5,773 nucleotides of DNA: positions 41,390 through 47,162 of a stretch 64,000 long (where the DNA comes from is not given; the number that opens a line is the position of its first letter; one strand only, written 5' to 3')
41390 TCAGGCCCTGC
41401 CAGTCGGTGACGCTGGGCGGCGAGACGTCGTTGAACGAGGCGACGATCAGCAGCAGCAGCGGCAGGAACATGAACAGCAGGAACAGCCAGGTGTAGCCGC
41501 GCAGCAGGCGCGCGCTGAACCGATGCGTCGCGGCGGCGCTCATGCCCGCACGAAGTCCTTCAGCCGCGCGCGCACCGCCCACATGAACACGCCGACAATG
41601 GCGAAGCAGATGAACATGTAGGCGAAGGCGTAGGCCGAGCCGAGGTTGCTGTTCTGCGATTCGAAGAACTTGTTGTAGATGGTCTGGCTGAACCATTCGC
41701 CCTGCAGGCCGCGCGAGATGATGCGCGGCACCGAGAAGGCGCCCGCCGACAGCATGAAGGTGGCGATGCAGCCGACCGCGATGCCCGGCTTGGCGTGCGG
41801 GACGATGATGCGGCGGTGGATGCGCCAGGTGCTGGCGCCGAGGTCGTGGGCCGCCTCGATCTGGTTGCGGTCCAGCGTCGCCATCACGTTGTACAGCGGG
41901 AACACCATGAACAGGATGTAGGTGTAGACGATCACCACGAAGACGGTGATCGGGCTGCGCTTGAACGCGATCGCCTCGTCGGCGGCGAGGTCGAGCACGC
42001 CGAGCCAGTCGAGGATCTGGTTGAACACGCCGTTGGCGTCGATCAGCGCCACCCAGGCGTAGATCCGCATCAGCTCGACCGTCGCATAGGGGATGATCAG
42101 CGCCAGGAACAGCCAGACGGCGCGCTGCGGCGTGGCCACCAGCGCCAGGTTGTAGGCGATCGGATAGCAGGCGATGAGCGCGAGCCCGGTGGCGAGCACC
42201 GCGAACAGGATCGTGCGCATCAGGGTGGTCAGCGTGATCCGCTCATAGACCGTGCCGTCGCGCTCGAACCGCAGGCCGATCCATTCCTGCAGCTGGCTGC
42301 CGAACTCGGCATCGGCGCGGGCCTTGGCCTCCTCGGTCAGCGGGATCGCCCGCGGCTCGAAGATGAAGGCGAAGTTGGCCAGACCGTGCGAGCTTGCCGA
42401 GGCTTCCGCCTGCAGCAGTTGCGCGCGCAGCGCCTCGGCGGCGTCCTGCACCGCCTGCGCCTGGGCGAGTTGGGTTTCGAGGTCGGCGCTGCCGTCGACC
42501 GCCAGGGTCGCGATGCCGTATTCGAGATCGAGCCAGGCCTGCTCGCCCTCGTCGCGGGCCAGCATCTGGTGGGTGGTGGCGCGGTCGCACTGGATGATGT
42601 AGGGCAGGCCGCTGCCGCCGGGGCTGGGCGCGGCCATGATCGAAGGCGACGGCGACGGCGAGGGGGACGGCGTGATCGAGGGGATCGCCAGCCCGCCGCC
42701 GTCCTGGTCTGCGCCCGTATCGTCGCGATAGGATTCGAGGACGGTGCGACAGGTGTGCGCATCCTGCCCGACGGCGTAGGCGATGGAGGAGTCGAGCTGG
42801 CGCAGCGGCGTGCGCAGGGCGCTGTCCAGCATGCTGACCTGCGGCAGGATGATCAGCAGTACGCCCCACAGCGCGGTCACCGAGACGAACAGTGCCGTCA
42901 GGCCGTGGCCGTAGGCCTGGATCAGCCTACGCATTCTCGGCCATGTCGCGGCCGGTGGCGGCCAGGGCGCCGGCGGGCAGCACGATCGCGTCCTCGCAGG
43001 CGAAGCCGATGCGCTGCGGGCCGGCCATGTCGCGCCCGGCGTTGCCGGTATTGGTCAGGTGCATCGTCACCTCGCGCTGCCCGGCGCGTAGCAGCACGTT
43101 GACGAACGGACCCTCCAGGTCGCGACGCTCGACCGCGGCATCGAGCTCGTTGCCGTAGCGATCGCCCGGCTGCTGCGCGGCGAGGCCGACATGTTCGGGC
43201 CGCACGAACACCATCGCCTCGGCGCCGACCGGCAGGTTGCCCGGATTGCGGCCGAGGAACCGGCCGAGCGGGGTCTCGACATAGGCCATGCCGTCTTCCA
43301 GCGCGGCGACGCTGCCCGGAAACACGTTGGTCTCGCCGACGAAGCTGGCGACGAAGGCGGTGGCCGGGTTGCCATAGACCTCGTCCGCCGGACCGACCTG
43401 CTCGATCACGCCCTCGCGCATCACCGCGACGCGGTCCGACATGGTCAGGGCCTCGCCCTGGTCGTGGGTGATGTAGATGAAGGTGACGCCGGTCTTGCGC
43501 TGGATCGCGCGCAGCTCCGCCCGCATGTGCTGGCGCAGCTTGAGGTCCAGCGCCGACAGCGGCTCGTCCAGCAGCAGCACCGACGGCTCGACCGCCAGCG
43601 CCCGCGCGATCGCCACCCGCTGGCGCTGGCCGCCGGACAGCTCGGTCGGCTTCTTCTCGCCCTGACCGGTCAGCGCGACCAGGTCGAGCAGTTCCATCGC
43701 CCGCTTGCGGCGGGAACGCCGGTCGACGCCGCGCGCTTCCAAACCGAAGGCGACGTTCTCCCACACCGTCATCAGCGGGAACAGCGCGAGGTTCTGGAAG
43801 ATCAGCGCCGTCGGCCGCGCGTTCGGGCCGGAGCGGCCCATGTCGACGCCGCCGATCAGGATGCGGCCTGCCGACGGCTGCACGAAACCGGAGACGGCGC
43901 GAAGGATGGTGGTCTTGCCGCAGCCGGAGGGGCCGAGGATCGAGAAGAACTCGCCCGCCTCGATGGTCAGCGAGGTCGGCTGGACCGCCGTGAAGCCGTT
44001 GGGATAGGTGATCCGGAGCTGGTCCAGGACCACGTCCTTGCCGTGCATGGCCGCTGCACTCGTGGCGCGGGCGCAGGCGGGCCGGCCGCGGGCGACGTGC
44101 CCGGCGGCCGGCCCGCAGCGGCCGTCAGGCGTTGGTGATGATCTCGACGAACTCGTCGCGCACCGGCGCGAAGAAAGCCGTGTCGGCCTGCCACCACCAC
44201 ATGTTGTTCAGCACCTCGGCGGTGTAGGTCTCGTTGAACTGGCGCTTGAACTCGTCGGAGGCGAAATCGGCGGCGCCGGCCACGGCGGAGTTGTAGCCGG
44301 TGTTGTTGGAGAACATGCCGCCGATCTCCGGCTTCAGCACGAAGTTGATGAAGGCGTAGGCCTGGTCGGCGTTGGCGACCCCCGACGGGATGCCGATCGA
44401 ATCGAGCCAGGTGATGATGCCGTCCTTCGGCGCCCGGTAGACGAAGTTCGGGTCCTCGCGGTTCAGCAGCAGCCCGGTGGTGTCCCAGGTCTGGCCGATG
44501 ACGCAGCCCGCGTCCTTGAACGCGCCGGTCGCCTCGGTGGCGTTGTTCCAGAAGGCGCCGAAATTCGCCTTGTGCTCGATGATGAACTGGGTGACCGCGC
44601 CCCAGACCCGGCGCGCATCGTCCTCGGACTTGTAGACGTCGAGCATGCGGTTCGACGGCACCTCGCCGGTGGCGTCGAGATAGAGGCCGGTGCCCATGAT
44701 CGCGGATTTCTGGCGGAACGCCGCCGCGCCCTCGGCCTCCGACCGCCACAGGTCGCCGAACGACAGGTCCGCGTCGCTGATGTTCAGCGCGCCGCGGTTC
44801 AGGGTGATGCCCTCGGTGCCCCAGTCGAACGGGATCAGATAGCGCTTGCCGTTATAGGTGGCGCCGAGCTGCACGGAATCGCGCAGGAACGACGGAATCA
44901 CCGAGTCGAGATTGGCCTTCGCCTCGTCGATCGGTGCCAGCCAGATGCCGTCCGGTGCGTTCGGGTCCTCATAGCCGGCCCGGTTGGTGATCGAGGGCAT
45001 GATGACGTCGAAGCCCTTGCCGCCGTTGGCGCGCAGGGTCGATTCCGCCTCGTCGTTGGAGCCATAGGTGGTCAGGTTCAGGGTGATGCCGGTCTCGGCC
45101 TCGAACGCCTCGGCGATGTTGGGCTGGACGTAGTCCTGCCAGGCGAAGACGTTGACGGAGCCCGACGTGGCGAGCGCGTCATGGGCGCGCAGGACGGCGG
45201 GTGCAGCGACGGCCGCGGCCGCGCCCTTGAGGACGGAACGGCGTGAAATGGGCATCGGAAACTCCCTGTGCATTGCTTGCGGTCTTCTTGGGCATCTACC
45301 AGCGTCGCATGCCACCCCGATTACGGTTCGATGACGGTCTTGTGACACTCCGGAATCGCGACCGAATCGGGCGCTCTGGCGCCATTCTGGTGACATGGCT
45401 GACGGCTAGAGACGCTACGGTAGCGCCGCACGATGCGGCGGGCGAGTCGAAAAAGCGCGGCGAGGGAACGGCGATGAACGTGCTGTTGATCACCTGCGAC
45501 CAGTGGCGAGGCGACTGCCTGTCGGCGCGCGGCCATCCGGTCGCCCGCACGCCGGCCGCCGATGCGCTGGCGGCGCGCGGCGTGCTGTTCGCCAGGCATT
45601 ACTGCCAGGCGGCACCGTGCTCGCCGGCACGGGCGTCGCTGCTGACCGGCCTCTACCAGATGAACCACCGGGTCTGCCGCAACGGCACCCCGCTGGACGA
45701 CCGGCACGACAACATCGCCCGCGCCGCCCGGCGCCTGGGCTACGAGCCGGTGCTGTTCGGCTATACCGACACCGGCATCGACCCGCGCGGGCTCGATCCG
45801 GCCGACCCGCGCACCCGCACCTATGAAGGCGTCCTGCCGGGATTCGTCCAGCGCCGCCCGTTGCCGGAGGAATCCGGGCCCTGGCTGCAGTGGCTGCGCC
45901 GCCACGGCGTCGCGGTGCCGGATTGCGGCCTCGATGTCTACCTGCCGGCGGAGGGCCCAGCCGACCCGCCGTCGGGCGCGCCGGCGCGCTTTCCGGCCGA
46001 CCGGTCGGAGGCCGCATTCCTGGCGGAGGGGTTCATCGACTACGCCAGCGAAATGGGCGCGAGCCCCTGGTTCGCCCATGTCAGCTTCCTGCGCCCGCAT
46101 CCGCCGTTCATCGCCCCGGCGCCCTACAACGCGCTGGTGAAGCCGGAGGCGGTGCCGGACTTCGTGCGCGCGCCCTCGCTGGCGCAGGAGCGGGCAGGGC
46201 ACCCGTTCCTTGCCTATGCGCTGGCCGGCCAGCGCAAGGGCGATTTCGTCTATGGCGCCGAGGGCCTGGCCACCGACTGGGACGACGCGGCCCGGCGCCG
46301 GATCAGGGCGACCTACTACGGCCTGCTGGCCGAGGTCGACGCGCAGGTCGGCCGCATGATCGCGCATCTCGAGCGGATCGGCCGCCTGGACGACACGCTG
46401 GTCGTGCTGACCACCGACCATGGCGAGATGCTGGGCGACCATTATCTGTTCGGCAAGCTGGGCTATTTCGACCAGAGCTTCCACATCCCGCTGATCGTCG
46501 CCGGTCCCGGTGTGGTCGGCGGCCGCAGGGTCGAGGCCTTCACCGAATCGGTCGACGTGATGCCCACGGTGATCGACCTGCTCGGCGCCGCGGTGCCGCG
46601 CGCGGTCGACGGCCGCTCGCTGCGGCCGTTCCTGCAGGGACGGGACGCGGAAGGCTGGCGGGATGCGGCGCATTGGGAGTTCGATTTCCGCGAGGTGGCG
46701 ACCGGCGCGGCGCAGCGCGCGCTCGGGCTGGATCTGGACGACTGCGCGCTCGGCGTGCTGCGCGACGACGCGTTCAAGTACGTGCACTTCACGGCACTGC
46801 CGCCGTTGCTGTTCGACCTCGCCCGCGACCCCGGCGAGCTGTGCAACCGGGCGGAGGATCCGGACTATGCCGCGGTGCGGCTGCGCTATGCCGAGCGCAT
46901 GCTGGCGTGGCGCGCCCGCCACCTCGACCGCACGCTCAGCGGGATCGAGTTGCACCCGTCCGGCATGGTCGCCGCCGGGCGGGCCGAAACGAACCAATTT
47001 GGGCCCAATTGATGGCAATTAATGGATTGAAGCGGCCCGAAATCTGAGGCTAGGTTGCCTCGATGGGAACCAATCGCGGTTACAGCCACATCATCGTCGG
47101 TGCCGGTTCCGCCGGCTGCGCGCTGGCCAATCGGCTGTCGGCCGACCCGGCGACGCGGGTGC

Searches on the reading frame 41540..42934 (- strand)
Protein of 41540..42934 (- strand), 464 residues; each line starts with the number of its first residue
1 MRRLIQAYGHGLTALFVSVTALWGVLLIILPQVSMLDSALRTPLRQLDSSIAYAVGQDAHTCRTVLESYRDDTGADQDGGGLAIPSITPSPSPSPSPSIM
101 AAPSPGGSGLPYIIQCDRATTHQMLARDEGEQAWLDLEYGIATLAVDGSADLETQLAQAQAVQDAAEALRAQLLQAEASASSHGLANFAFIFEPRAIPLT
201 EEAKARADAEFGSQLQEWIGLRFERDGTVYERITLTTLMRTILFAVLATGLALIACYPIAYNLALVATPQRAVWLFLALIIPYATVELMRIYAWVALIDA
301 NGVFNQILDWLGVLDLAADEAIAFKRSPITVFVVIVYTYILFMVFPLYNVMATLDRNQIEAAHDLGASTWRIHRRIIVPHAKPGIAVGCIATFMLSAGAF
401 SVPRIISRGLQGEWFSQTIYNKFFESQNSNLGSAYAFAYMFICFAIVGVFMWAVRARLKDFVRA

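Call 5: search_protein_families(library=pfam, proteins=[window:41540-42934:-])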
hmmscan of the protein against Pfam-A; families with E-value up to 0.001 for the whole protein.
window:41540-42934:- (464 aa): 1 family
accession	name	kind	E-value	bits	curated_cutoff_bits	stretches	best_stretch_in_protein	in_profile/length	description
PF00528.27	BPD_transp_1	-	3e-13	50.4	26.4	1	281-449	43-172/184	Binding-protein-dependent transport system inner membrane component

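Call 6: search_protein_families(library=ncbifam, proteins=[window:41540-42934:-])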
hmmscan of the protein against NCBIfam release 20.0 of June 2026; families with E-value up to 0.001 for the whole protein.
window:41540-42934:- (464 aa): 18 families
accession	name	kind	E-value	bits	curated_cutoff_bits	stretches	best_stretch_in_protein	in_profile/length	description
NF007044.0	PRK09497.1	equivalog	3.4e-36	125.2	348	1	222-453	49-274/285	spermidine/putrescine ABC transporter permease PotB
NF007963.0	PRK10683.1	equivalog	4.2e-34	118.4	489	1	234-456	95-308/317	putrescine ABC transporter permease PotH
NF011624.0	PRK15050.1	equivalog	1.9e-16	60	247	1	231-402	68-235/297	2-aminoethylphosphonate ABC transporter permease subunit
NF043074.1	MMSYN1_0196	equivalog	2.4e-15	56.6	350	1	231-452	60-261/277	spermidine/putrescine ABC transporter permease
TIGR03226.1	PhnU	equivalog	4.3e-12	46.1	283.45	1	237-406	92-257/311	2-aminoethylphosphonate ABC transporter permease subunit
TIGR00969.1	3a0106s02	subfamily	8.5e-12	45.1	240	1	231-451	56-265/272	sulfate ABC transporter permease subunit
NF008620.0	PRK11602.1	equivalog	2.3e-10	40.2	442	1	235-453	63-270/291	sulfate/thiosulfate ABC transporter permease CysW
TIGR03262.1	PhnU2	equivalog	6.1e-10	38.4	593.25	1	234-448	52-249/546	putative 2-aminoethylphosphonate ABC transporter permease subunit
TIGR02141.1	modB_ABC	equivalog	6.7e-10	39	182.6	1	243-452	5-202/208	molybdate ABC transporter permease subunit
NF040931.1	ABC_arch_GlcT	equivalog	7.1e-10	39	360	1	231-456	48-271/278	glucose ABC transporter permease GlcT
NF007047.0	PRK09500.1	equivalog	1.1e-09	38.2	326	1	336-398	136-198/257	spermidine/putrescine ABC transporter permease PotC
TIGR02140.1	permease_CysW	equivalog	3.7e-09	36.4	329.1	1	231-450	42-250/261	sulfate ABC transporter permease subunit CysW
TIGR02139.1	permease_CysT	equivalog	6.6e-09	35.7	246.1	1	233-407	47-211/265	sulfate ABC transporter permease subunit CysT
TIGR01581.1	Mo_ABC_porter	hypoth_equivalog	4.7e-08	32.8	210.3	1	234-443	19-219/225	ABC transporter permease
NF008208.0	PRK10971.1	equivalog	6.3e-07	29.2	415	1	282-409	103-221/277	sulfate/thiosulfate ABC transporter permease CysT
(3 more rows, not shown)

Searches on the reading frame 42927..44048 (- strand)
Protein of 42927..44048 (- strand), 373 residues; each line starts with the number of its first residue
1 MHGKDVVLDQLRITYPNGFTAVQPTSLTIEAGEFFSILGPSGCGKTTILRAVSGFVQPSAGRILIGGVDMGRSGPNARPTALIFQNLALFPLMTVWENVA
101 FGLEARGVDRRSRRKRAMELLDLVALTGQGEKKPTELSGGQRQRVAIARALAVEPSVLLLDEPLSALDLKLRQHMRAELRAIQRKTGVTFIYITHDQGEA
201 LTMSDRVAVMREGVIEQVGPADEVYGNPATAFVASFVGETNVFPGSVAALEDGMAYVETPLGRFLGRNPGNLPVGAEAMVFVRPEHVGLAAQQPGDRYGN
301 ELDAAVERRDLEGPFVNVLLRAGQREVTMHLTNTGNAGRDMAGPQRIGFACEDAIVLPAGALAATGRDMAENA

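Call 5: search_protein_families(library=pfam, proteins=[window:42927-44048:-])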
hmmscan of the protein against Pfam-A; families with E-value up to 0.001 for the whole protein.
window:42927-44048:- (373 aa): 4 families
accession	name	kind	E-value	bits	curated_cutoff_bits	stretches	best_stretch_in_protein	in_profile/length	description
PF00005.33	ABC_tran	-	3.1e-33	115.7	25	1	23-164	2-136/137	ABC transporter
PF13304.12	AAA_21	-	4.2e-07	30.8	27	0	134-197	235-300/304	AAA domain, putative AbiEii toxin, Type IV TA system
PF02463.25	SMC_N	-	8.8e-07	29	40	0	133-210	133-212/220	RecF/RecN/SMC N terminal domain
PF09818.15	ABC_ATPase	-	0.00022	20.8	23.2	0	137-204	158-225/283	P-loop domain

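Call 6: search_protein_families(library=ncbifam, proteins=[window:42927-44048:-])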
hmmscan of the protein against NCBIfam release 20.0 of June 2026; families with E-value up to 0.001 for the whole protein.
window:42927-44048:- (373 aa): 186 families (the best 25 are shown)
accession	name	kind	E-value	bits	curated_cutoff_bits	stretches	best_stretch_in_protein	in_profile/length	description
TIGR03265.1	PhnT2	equivalog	1.4e-100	337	457.7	1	17-326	15-316/353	putative 2-aminoethylphosphonate ABC transporter ATP-binding protein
TIGR01187.1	potA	subfamily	1.6e-94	316.6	355.6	1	37-329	1-295/325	polyamine ABC transporter ATP-binding protein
NF006987.0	PRK09452.1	equivalog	4.3e-94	315.3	482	1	17-291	28-303/378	spermidine/putrescine ABC transporter ATP-binding protein PotA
NF043075.1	MMSYN1_0197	equivalog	2e-88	296.6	550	1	18-340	14-326/341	spermidine/putrescine ABC transporter ATP-binding protein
TIGR03258.1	PhnT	equivalog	1.9e-86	290.3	499.15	1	5-340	8-341/359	2-aminoethylphosphonate ABC transport system ATP-binding subunit PhnT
NF008653.0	PRK11650.1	subfamily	1.8e-85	287.1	432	1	6-333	4-325/357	sn-glycerol-3-phosphate ABC transporter ATP-binding protein UgpC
NF008621.0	PRK11607.1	equivalog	1.2e-76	258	613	1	17-301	30-316/377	putrescine ABC transporter ATP-binding subunit PotG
TIGR00968.1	3a0106s01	subfamily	7.7e-76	254.7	342.75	1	18-242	12-236/237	sulfate ABC transporter ATP-binding protein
NF008513.0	PRK11432.1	equivalog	2.5e-75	253.6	496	1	20-292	20-288/351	ferric ABC transporter ATP-binding protein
NF040840.2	tungstate_WtpC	equivalog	2.7e-75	253.8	440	1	24-333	18-321/347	tungstate ABC transporter ATP-binding protein WtpC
NF040933.2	ABC_arch_GlcV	equivalog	2e-72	244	450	1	7-293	4-292/357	glucose ABC transporter ATP-binding protein GlcV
TIGR01186.1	proV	subfamily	1.6e-68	231.5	326.6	1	20-242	7-235/363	betaine/proline/choline family ABC transporter ATP-binding protein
NF008233.0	PRK11000.1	equivalog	2.7e-67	227.2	568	1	23-287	20-288/369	maltose/maltodextrin ABC transporter ATP-binding protein MalK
NF008105.0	PRK10851.1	equivalog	2.4e-66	223.9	502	1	24-249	20-249/362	sulfate/thiosulfate ABC transporter ATP-binding protein CysA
TIGR03415.1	ABC_choXWV_ATP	equivalog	1.1e-57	195.8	483.75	1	21-242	39-270/382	choline ABC transporter ATP-binding protein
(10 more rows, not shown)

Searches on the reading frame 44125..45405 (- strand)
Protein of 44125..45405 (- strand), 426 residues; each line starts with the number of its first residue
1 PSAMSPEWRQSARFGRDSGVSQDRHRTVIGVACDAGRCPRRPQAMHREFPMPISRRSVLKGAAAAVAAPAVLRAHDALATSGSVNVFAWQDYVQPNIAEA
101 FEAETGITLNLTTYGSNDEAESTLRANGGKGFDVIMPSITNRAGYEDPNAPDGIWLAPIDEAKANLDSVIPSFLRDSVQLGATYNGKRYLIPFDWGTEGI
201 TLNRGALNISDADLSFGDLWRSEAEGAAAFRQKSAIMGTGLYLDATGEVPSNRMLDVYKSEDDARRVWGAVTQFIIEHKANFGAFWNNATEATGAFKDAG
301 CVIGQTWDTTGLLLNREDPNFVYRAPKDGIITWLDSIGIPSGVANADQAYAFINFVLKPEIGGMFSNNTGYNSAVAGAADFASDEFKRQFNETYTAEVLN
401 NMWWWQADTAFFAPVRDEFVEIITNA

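Call 20: search_protein_families(library=pfam, proteins=[window:44125-45405:-], max_evalue=0.01)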
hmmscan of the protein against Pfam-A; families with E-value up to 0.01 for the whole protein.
window:44125-45405:- (426 aa): 5 families
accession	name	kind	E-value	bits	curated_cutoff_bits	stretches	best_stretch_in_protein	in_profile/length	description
PF13416.11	SBP_bac_8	-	1.8e-21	77.6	27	1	97-388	2-273/279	Bacterial extracellular solute-binding protein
PF01547.30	SBP_bac_1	-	7.4e-14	52.9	26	1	91-360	6-304/307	Bacterial extracellular solute-binding protein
PF13343.11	SBP_bac_6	-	1.9e-07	31.2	24.6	1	180-376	48-222/245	Bacterial extracellular solute-binding protein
PF10518.14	TAT_signal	-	1.8e-05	24.9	22.7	1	53-71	2-20/21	TAT (twin-arginine translocation) pathway signal sequence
PF13531.11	SBP_bac_11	-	0.0033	17.7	25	0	97-138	16-54/227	Bacterial extracellular solute-binding protein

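Call 21: search_protein_families(library=ncbifam, proteins=[window:44125-45405:-], max_evalue=0.01)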
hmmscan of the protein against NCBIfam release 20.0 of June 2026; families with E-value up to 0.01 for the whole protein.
window:44125-45405:- (426 aa): 5 families
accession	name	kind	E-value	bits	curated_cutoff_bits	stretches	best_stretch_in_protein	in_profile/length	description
NF007048.0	PRK09501.1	equivalog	4.3e-23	81.8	582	1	77-410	21-331/348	spermidine/putrescine ABC transporter substrate-binding protein PotD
NF007962.0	PRK10682.1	equivalog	1.5e-21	76.8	636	1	75-402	22-345/370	spermidine/putrescine ABC transporter substrate-binding protein PotF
NF041888.1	ABC_SBP_YdcS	equivalog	8.5e-12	44.6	725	1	73-409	23-356/379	putative ABC transporter substrate-binding protein YdcS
NF043073.1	MMSYN1_0195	equivalog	6.1e-05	21.4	1250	0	88-138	604-651/1021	spermidine/putrescine ABC transporter permease/substrate-binding protein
TIGR03850.1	bind_CPR_0540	equivalog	0.00061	18.5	299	0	285-409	281-396/437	carbohydrate ABC transporter substrate-binding protein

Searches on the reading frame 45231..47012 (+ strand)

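Call 20: search_protein_families(library=pfam, proteins=[window:45231-47012:+], max_evalue=0.01)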
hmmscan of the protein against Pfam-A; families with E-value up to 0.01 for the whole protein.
window:45231-47012:+ (593 aa): 4 families
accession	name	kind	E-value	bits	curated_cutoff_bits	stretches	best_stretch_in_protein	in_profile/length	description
PF00884.28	Sulfatase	-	1.7e-44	152.8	25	1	83-453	2-301/301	Sulfatase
PF16347.10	SGSH_C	-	2.8e-17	63.7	29.3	1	402-560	1-151/154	N-sulphoglucosamine sulphohydrolase, C-terminal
PF01663.27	Phosphodiest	-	3.2e-08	34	23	1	84-153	1-67/342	Type I phosphodiesterase / nucleotide pyrophosphatase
PF07394.17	DUF1501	-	0.0029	17.3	27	1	357-401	259-303/390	Protein of unknown function (DUF1501)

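Call 21: search_protein_families(library=ncbifam, proteins=[window:45231-47012:+], max_evalue=0.01)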
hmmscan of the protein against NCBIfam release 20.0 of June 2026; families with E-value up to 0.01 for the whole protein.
window:45231-47012:+ (593 aa): 7 families
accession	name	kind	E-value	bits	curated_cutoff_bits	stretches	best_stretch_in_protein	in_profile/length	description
NF045661.1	HdlasePehA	equivalog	1.1e-179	598.3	900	1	82-580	3-504/506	phosphoric/sulfuric ester hydrolase PehA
NF010322.0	PRK13759.1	equivalog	1e-63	215.6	481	2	277-557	199-453/486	arylsulfatase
TIGR03417.1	chol_sulfatase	equivalog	6.3e-51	173.8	433.45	2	262-564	166-444/500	choline-sulfatase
NF052527.1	Mn_arylsulf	exception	1.7e-35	122.9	850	2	350-559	255-450/479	manganese-dependent arylsulfatase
NF038282.1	LapC_YejM_PbgA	exception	1.2e-08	33.7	825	1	359-451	411-500/584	LPS biosynthesis-modulating metalloenzyme YejM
NF053595.1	LptchSynLtaSGpos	equivalog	0.00023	19.9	970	1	369-453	437-528/626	lipoteichoic acid synthase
NF033836.1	polymyxin_MCR9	exception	0.0056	15.4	1240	1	346-435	400-494/539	MCR-9 family phosphoethanolamine--lipid A transferase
